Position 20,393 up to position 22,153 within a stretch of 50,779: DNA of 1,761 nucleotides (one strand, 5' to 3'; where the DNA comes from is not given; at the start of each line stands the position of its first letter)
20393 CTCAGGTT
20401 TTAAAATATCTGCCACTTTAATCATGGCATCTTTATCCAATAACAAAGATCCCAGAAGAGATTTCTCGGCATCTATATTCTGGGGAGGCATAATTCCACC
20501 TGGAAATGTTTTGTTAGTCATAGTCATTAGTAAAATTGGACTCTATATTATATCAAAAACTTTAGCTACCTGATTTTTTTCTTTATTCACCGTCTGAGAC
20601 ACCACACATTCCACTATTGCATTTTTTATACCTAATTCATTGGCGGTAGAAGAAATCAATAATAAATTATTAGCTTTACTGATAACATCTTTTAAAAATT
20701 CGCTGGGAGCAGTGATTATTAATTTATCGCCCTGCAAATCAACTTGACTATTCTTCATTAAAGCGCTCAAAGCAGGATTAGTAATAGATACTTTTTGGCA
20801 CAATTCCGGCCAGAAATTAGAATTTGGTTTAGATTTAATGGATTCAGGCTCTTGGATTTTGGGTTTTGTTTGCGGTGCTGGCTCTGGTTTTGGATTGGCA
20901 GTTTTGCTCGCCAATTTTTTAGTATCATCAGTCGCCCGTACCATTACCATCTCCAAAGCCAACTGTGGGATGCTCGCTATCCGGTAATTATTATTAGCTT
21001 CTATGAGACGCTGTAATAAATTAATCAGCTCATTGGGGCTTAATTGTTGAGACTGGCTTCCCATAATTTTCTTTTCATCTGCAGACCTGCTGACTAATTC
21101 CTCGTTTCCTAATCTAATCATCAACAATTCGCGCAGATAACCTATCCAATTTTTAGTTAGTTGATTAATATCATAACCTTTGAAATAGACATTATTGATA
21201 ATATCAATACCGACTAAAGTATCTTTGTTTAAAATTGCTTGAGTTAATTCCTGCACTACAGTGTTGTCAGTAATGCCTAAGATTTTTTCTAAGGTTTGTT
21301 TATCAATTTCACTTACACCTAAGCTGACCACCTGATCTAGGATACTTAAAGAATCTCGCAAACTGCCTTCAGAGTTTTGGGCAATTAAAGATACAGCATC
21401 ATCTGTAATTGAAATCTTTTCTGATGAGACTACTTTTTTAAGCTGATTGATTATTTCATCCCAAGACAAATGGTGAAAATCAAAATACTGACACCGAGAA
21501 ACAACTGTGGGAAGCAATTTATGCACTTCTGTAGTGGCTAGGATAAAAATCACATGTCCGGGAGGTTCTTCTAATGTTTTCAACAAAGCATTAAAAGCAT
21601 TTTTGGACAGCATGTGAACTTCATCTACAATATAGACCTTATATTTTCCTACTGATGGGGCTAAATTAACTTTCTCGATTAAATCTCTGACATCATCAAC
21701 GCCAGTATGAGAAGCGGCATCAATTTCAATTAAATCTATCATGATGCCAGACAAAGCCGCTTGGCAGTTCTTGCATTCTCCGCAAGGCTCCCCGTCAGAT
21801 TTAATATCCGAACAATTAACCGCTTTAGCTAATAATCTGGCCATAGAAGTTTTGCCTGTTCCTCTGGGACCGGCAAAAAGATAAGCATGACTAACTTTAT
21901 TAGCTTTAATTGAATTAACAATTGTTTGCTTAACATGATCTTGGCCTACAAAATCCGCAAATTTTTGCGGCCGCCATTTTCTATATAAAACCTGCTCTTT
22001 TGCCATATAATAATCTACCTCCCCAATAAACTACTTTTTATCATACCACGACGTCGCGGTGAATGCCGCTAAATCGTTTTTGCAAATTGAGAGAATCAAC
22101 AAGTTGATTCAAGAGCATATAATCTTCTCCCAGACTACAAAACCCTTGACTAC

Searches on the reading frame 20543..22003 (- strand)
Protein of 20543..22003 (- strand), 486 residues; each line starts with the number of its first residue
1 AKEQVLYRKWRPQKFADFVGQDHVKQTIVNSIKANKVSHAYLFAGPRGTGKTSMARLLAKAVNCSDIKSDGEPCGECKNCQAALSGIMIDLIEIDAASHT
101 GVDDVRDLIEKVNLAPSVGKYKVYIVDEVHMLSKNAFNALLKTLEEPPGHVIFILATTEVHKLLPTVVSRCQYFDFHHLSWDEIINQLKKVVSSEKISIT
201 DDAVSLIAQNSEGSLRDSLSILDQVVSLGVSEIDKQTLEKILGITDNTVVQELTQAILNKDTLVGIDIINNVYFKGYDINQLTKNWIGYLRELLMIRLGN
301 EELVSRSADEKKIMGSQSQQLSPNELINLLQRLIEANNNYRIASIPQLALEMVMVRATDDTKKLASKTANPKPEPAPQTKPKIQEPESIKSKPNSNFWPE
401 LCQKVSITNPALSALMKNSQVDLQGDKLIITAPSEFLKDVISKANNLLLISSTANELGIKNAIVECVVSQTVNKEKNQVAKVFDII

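Call 13: search_protein_families(library=pfam, proteins=[window:20543-22003:-], max_evalue=0.001)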
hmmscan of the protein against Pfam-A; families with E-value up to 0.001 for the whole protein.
window:20543-22003:- (486 aa): 16 families
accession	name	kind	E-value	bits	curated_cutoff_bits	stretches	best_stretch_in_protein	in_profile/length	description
PF13177.12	DNA_pol3_delta2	-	4.7e-48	163.6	27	1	21-179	2-160/161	DNA polymerase III, delta subunit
PF12169.13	DNA_pol3_gamma3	-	2.2e-16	60.4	24.4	1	235-359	3-129/143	DNA polymerase III subunits gamma and tau domain III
PF00004.35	AAA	-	1.6e-13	51.6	21.2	1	42-172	2-124/131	ATPase family associated with various cellular activities (AAA)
PF22608.2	DNAX_ATPase_lid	-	4.9e-13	49.1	27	1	184-229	2-47/49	DNA polymerase III clamp loader subunit, ATPase lid domain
PF05496.18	RuvB_N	-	4.9e-10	39.8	27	1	11-77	2-71/159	Holliday junction DNA helicase RuvB P-loop domain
PF06068.19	TIP49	-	2.6e-06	27.3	23.8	0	17-63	25-75/347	TIP49 P-loop domain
PF13401.12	AAA_22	-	2.9e-06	28.1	27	1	42-163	9-129/130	AAA domain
PF07728.20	AAA_5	-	3.1e-06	27.7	22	0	42-64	3-26/139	AAA domain (dynein-related subfamily)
PF11490.13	DNA_pol3_a_NII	-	3.6e-06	27.3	26.3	1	398-475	3-80/117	DNA polymerase III polC-type N-terminus II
PF13604.12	AAA_30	-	5.7e-06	26.6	27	1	41-154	21-122/191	AAA domain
PF21960.2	RCF1-5-like_lid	-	6e-05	23.4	27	1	188-222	3-38/43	RCF1/5-like, AAA+ ATPase lid domain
PF05970.20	PIF1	-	0.00029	20.9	25.9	0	21-145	6-127/223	PIF1-like helicase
PF04851.21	ResIII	-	0.00031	21.1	22.5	0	110-145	115-151/164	Type III restriction enzyme, res subunit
PF12775.13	AAA_7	-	0.00055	19.9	25.8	0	36-63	31-58/181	P-loop containing dynein motor region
PF16193.11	AAA_assoc_2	-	0.0006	20.5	34.3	0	194-242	2-55/81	AAA C-terminal domain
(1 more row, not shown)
